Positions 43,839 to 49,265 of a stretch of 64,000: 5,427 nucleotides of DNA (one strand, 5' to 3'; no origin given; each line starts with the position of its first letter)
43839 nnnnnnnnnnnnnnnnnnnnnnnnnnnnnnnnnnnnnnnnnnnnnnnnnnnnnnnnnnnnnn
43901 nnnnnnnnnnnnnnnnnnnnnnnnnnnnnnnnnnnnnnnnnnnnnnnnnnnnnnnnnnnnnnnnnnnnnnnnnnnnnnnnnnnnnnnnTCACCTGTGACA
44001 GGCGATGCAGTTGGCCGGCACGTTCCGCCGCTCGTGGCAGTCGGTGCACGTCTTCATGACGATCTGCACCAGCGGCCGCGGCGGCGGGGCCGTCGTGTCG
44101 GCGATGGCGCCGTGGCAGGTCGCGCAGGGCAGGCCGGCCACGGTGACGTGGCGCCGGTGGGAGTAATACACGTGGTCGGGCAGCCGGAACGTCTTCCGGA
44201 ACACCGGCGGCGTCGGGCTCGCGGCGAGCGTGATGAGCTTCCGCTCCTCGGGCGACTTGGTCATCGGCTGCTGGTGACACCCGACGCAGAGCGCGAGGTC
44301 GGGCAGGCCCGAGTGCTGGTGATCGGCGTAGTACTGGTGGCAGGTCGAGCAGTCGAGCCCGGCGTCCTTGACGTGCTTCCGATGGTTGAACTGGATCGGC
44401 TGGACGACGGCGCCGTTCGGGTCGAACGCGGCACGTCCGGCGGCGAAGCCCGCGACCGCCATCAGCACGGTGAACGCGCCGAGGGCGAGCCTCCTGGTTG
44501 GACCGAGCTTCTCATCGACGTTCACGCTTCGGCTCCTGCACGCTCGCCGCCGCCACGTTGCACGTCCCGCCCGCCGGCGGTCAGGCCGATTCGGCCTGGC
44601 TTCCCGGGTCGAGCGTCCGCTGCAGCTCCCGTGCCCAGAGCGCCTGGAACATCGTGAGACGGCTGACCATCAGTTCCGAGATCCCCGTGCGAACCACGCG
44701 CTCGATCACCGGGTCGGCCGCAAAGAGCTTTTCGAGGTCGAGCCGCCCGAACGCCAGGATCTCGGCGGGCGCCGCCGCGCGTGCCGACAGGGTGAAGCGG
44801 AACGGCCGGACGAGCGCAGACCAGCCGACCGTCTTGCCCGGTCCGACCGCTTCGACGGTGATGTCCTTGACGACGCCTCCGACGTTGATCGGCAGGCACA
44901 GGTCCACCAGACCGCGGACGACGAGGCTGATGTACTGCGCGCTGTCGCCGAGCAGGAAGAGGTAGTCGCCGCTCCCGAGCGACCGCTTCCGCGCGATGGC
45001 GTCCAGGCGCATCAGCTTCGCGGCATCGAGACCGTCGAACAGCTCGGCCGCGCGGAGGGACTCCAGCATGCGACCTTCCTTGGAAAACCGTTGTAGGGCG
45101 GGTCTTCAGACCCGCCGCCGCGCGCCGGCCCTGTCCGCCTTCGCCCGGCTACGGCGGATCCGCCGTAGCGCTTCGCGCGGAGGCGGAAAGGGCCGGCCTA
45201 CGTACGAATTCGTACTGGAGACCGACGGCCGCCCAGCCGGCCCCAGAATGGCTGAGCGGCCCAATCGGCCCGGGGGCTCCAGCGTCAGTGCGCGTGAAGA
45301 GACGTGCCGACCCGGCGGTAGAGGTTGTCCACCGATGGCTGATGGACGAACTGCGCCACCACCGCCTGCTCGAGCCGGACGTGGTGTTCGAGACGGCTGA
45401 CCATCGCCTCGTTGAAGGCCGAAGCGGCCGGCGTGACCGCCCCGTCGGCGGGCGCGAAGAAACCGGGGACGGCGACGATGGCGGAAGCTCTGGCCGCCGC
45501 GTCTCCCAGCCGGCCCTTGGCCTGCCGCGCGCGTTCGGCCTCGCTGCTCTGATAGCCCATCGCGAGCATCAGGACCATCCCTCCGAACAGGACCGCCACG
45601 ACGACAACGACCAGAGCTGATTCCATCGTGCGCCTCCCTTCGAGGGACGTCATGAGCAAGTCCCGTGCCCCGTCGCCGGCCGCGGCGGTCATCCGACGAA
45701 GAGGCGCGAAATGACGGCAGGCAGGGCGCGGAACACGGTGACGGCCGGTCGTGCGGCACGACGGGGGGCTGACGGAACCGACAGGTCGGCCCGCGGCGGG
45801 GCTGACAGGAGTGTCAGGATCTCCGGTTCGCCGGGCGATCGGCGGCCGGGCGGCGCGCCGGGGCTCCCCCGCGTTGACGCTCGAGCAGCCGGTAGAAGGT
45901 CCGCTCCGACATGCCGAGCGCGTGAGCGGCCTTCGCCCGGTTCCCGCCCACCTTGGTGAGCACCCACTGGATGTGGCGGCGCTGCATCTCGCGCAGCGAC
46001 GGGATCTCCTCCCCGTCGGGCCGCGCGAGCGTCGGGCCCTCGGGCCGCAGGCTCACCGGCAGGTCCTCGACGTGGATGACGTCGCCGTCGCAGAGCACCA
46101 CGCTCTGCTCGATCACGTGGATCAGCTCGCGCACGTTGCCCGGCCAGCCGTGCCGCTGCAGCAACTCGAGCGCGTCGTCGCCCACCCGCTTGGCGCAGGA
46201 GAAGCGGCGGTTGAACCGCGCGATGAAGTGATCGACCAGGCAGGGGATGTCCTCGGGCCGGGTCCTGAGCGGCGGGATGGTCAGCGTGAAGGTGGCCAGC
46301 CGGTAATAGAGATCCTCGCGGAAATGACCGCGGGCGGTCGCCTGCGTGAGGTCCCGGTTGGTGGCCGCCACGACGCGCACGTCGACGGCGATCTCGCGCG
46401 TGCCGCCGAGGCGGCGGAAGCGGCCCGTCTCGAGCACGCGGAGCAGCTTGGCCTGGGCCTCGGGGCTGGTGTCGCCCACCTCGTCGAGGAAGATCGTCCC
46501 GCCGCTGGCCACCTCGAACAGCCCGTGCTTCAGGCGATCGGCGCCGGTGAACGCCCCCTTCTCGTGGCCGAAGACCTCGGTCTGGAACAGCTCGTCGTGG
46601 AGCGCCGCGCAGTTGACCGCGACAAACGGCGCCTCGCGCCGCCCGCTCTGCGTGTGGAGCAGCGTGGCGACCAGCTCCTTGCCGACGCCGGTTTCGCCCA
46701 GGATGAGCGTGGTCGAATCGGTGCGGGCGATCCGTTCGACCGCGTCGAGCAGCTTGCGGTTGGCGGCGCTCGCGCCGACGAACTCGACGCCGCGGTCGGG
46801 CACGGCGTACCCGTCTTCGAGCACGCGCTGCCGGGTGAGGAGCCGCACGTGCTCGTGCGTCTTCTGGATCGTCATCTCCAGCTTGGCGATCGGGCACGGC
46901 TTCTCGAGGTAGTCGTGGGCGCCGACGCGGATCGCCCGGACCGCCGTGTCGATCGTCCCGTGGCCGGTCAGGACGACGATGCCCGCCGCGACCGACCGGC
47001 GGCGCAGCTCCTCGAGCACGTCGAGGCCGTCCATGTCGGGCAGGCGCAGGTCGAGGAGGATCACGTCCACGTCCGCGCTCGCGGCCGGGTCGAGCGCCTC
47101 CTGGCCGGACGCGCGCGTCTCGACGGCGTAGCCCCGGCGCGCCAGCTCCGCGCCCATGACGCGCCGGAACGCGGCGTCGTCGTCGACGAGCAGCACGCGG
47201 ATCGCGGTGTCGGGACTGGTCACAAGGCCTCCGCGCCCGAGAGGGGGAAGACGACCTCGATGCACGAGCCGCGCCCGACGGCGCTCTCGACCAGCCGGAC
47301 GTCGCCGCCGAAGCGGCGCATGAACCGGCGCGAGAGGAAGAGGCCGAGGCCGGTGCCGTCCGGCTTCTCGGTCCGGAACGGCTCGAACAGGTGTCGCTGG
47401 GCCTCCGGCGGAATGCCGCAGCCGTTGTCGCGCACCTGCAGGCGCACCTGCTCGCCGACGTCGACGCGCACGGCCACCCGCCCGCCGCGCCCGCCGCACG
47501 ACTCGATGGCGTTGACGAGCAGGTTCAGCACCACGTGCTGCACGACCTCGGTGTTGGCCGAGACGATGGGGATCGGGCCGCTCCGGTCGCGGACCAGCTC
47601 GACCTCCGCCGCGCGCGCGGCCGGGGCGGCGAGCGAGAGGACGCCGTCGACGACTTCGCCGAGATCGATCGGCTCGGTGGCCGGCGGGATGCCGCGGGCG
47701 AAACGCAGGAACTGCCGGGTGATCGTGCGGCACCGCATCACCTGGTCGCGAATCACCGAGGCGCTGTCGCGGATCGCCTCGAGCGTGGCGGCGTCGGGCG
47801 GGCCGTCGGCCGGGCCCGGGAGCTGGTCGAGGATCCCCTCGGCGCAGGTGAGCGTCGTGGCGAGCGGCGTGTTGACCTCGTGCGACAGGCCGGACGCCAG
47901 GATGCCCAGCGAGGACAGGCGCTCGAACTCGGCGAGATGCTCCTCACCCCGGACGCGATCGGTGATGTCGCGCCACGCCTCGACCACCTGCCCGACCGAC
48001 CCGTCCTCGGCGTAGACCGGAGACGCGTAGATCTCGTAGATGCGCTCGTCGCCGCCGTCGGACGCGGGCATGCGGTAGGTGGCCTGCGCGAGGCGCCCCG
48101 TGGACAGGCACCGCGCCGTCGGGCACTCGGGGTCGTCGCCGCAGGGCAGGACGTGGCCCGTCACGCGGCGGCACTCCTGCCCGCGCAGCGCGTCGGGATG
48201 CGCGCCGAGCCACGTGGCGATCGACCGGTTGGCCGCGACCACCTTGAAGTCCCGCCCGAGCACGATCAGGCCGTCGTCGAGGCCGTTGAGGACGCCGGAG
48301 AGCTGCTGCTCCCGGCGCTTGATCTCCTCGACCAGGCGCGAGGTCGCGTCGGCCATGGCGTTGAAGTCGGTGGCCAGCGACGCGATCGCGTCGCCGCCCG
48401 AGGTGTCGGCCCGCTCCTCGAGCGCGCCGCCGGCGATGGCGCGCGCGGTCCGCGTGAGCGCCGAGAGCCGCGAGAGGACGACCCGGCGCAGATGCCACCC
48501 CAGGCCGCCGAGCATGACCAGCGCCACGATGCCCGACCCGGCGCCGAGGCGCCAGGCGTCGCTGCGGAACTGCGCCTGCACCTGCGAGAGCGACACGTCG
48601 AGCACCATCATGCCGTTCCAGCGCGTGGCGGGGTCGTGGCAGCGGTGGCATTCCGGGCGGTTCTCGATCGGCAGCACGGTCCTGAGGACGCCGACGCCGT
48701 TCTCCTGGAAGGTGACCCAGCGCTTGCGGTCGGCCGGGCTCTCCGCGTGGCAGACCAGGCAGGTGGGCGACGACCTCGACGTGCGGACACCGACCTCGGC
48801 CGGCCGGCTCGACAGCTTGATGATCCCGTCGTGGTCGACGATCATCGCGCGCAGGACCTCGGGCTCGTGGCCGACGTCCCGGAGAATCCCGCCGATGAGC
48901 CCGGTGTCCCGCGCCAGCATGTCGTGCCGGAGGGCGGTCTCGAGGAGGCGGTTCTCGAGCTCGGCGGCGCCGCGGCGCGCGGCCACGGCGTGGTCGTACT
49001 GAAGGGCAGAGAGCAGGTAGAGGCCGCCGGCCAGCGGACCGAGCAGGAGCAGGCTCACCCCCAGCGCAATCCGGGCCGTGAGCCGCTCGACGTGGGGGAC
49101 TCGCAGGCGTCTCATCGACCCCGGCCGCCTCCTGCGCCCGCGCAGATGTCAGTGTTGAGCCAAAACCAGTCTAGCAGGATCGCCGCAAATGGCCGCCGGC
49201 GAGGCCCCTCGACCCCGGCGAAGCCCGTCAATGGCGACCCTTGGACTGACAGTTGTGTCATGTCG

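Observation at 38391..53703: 15-kb cytochrome locus: an outer-membrane porin-cytochrome conduit, an NrfD/FeS/MopB quinone module and its own heme-sensing sigma-54 circuit in one neighbourhood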

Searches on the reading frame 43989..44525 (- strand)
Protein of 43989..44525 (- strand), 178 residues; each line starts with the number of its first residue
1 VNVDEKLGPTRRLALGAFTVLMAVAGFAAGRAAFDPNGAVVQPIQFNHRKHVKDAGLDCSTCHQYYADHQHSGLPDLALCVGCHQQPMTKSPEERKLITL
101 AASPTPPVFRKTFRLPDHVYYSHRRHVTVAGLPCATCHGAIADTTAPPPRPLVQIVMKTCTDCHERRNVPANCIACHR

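Call 6: search_protein_families(library=pfam, proteins=[window:43989-44525:-], max_evalue=0.01)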
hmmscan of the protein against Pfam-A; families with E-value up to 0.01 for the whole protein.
window:43989-44525:- (178 aa): 4 families
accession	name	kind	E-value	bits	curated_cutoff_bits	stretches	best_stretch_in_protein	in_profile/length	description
PF14522.11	Cytochrome_C7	-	2.8e-13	49.9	24.8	2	119-178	1-67/67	Cytochrome c7 and related cytochrome c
PF02085.21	Cytochrom_CIII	-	3.7e-06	27.6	22.9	1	39-91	16-60/101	Class III cytochrome C family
PF14537.11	Cytochrom_c3_2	-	5.7e-05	23.9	25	0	53-165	3-79/79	Cytochrome c3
PF09699.15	Paired_CXXCH_1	-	0.00016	21.7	20.6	1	126-166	1-38/41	Doubled CXXCH motif (Paired_CXXCH_1)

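Call 7: search_protein_families(library=ncbifam, proteins=[window:43989-44525:-], max_evalue=0.01)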
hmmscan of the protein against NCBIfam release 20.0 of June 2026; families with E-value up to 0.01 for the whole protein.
window:43989-44525:- (178 aa): 5 families
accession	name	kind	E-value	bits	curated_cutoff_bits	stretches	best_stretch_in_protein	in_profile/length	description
NF041781.1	mnquin_red_QrcA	equivalog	5.8e-25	87.9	180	1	41-178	28-174/174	menaquinone reductase multiheme cytochrome c subunit QrcA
NF043011.1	CytC7_Geobact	equivalog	3.6e-09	37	120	1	13-92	5-81/89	cytochrome c7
NF041028.1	decahem_GSU2203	exception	2.2e-06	27.1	325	1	44-90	114-161/317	GSU2203 family decaheme c-type cytochrome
TIGR03153.1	cytochr_NrfH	equivalog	1.7e-05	24.9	134.2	1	49-166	21-135/138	cytochrome c nitrite reductase small subunit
TIGR03507.1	decahem_SO1788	subfamily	4.6e-05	22.1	209.3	1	33-94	143-198/672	OmcA/MtrC family decaheme c-type cytochrome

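Call 15: search_solved_structures(query=window:43989-44525:-, max_evalue=0.01)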
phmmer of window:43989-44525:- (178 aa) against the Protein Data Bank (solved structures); distinct sequences matched with E-value up to 0.01: 7.
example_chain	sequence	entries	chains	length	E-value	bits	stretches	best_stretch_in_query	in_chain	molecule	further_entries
8k9e_A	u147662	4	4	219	2.8e-20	76.1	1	35-166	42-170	Cytochrome c7-like domain-containing protein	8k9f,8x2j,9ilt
6btm_A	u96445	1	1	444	3.2e-19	72.6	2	106-170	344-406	Alternative Complex III subunit A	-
6f0k_A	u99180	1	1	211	4e-17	65.8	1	45-166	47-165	Cytochrome c family protein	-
6lod_A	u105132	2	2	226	4.8e-16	62.2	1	45-166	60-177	MULTIHEME_CYTC domain-containing protein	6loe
3ov0_A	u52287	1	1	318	0.00068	22.6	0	42-178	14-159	Cytochrome c family protein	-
3ouq_A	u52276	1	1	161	0.00076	22.5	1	42-178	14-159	Cytochrome c family protein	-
3cao_A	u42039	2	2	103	0.0042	20.1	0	130-177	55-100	CYTOCHROME C3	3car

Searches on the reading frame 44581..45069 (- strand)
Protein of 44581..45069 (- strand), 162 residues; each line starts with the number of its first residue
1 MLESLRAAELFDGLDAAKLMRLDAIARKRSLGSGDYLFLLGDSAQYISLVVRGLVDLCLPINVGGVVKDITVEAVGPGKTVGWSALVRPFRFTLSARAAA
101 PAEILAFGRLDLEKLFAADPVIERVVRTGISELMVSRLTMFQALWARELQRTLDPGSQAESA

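Call 6: search_protein_families(library=pfam, proteins=[window:44581-45069:-], max_evalue=0.01)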
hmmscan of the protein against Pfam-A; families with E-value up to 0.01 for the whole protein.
window:44581-45069:- (162 aa): 1 family
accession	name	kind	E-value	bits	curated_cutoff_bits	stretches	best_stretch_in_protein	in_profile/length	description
PF00027.35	cNMP_binding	-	5e-09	36.4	27.5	1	29-118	2-88/89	Cyclic nucleotide-binding domain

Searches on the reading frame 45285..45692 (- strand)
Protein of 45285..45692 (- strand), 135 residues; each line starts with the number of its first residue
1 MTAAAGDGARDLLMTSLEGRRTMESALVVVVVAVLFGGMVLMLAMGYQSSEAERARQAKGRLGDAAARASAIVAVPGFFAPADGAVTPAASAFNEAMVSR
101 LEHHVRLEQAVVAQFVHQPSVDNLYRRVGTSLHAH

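Call 6: search_protein_families(library=pfam, proteins=[window:45285-45692:-], max_evalue=0.01)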
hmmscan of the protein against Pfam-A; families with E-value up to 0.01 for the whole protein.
window:45285-45692:- (135 aa): 0 families

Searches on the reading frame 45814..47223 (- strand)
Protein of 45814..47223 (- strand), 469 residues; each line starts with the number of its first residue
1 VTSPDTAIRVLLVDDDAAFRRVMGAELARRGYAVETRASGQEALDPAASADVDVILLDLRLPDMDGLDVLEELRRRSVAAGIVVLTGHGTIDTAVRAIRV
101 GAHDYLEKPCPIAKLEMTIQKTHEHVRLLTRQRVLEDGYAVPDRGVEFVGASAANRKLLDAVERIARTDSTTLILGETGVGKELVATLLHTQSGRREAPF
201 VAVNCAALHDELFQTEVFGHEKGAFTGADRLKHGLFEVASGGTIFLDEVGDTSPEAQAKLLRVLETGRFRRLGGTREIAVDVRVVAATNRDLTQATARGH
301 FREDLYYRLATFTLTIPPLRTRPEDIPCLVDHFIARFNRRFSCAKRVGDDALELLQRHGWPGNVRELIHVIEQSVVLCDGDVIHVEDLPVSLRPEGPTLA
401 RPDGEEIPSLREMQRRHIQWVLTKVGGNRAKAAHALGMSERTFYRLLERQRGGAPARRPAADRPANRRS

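Call 6: search_protein_families(library=pfam, proteins=[window:45814-47223:-], max_evalue=0.01)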
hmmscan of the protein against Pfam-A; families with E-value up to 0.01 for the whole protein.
window:45814-47223:- (469 aa): 12 families
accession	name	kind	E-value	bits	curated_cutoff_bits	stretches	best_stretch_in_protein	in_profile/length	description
PF00158.32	Sigma54_activat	-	5e-66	222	20.2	1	149-314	2-167/168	Sigma-54 interaction domain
PF00072.30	Response_reg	-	9.5e-29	100.2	30.2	1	10-119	1-110/111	Response regulator receiver domain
PF25601.1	AAA_lid_14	-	2e-24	85.6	27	1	320-398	1-80/87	AAA+ ATPase lid domain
PF14532.12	Sigma54_activ_2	-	7.2e-22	78.5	25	1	149-319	1-138/138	Sigma-54 interaction domain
PF02954.25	HTH_8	-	1.8e-08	34.4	22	1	409-445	1-37/42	Bacterial regulatory protein, Fis family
PF07728.20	AAA_5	-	2.7e-08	34.3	22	1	173-290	3-123/139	AAA domain (dynein-related subfamily)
PF13551.12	HTH_29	-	1.1e-06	29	28.1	1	426-467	11-57/64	Winged helix-turn helix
PF00004.35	AAA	-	7.3e-05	23.7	21.2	1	173-303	2-125/131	ATPase family associated with various cellular activities (AAA)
PF13384.12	HTH_23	-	0.00011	22.3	24.6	1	410-456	2-48/50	Homeodomain-like domain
PF07724.20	AAA_2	-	0.00019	21.9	27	1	170-281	4-115/166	AAA domain (Cdc48 subfamily)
PF13191.12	AAA_16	-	0.0078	17.2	32.6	0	148-208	2-63/167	AAA ATPase domain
PF20432.4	Xre-like-HTH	-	0.0085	16.8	25.8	0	423-451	20-47/63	Antitoxin Xre-like helix-turn-helix domain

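Call 7: search_protein_families(library=ncbifam, proteins=[window:45814-47223:-], max_evalue=0.01)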
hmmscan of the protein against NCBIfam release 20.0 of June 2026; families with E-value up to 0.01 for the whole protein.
window:45814-47223:- (469 aa): 117 families (the best 25 are shown)
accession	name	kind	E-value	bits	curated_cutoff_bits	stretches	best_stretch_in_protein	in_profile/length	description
NF008469.0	PRK11361.1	equivalog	1.5e-120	403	714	1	7-447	4-452/461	acetoacetate metabolism transcriptional regulator AtoC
TIGR01818.1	ntrC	equivalog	7e-114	381.2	558.6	1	10-419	1-408/463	nitrogen regulation protein NR(I)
NF007689.0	PRK10365.1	equivalog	7.8e-109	364.4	760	1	7-445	5-437/441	sigma-54-dependent response regulator transcription factor ZraR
TIGR02915.1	PEP_resp_reg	equivalog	3.1e-106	355.9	502.6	1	10-450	1-442/445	PEP-CTERM-box response regulator transcription factor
NF051870.1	NAssimRespRegNtrX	equivalog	4.5e-105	352.1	600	1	9-447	3-447/452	nitrogen assimilation response regulator NtrX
NF041946.1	LuxO_transreg_Vib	equivalog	1.2e-100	337.5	800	1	13-393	2-381/463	quorum-sensing sigma-54 dependent transcriptional regulator LuxO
NF011695.0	PRK15115.1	equivalog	2.2e-100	336.5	763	1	7-450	6-436/445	two-component system response regulator GlrR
TIGR01817.1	nifA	equivalog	6.5e-99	332.1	528.85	1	147-389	197-439/534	nif-specific transcriptional activator NifA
NF008176.1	PRK10923.1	equivalog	9.7e-94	314.6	620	1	10-393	6-386/469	nitrogen regulation protein NR(I)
NF038308.1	RNA_repair_RtcR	equivalog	1.8e-90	304.3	650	1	149-442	183-503/530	RNA repair transcriptional activator RtcR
NF003451.0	PRK05022.1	equivalog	2.6e-90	303.6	476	1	141-449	187-507/512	nitric oxide reductase transcriptional regulator NorR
NF049963.1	RespRegFlgRCampy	domain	1.4e-88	297.7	750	1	10-443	3-420/429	fla regulon two-component system response regulator FlgR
NF041552.1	TF_PrdR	equivalog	4.9e-88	295.9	795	1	112-448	237-574/577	sigma-54 dependent transcriptional regulator PrdR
NF050807.1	TransRegFlbDCaul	equivalog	3.4e-81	273.4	750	1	34-447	27-435/454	sigma-54-dependent transcriptional regulator FlbD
TIGR02974.1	phageshock_pspF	equivalog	4.2e-80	269.5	443.55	1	149-387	2-242/336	phage shock protein operon transcriptional activator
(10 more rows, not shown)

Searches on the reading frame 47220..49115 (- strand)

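Call 6: search_protein_families(library=pfam, proteins=[window:47220-49115:-], max_evalue=0.01)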
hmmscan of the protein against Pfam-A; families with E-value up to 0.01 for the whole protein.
window:47220-49115:- (631 aa): 7 families
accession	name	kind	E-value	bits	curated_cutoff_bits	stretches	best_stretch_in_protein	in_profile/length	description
PF02518.31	HATPase_c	-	6.1e-25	88.3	26.4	1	524-626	5-110/111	Histidine kinase-, DNA gyrase B-, and HSP90-like ATPase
PF08448.16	PAS_4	-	5.5e-19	68.9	23.1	1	276-389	1-110/110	PAS fold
PF13426.13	PAS_9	-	2.2e-09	37.9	27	1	281-386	2-103/103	PAS domain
PF00672.30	HAMP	-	8.6e-08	32.8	25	1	209-257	2-50/53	HAMP domain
PF00512.31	HisKA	-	1.6e-07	31.7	26.9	1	405-474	4-62/66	His Kinase A (phospho-acceptor) domain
PF21563.3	Mcp40H-20_sensor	-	8.1e-06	26.6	27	1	137-176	72-111/112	Methyl-accepting chemotaxis sensory transducer, class 40H, sensor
PF13581.12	HATPase_c_2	-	0.00019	21.8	27.4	1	532-602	39-112/127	Histidine kinase-like ATPase domain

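Call 7: search_protein_families(library=ncbifam, proteins=[window:47220-49115:-], max_evalue=0.01)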
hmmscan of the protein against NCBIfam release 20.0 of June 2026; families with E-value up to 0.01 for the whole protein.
window:47220-49115:- (631 aa): 83 families (the best 25 are shown)
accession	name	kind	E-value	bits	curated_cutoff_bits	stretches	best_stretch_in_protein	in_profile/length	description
NF008468.0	PRK11360.1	equivalog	9.7e-53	179.5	646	1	247-626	245-609/616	two-component system sensor histidine kinase AtoS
NF052574.1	HisKinEspCMyxo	equivalog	2.4e-41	141.8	1200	1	273-626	287-638/785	serine histidine kinase EspC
NF046044.1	PnpS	equivalog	4.8e-35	121.3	400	1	217-624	2-390/390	two-component system histidine kinase PnpS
NF010411.0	PRK13837.1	equivalog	8e-33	113.4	647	1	374-626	421-676/828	two-component system VirA-like sensor kinase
NF033092.0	HK_WalK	equivalog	3.4e-30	105.2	725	1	74-624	73-593/594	cell wall metabolism sensor histidine kinase WalK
NF040691.1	MtrAB_MtrB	equivalog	6.8e-30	104.5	450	2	394-626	261-493/507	MtrAB system histidine kinase MtrB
NF007688.0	PRK10364.1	equivalog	1e-29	103.6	479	1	391-626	228-452/460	two-component system sensor histidine kinase ZraS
NF052573.1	HisKinEspAMyxo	equivalog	1e-25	89.9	1400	1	351-624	333-610/755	serine histidine kinase EspA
NF010076.0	PRK13557.1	subfamily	1.6e-25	89.6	631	1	289-627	52-396/540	histidine kinase famiy protein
TIGR02916.1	PEP_his_kin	equivalog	3.9e-24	85.2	300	1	450-624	512-679/679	XrtA/PEP-CTERM system histidine kinase PrsK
NF053867.1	SprKinKinDBac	equivalog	8.8e-24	83.8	775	1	389-626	272-498/500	sporulation kinase KinD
NF040750.1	tetrathio_HK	equivalog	5.5e-23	81.2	750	1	391-610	326-540/555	tetrathionate respiration histidine kinase TtrS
TIGR02956.1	TMAO_torS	equivalog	1.1e-21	76.7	676.5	1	480-629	534-686/967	TMAO reductase system sensor histidine kinase/response regulator TorS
NF038348.1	T2SS_HK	subfamily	1.2e-21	76.8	450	1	457-625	406-573/574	histidine kinase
NF007004.0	PRK09467.1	equivalog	1.3e-20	73.7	415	1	455-625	268-436/440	two-component system sensor histidine kinase EnvZ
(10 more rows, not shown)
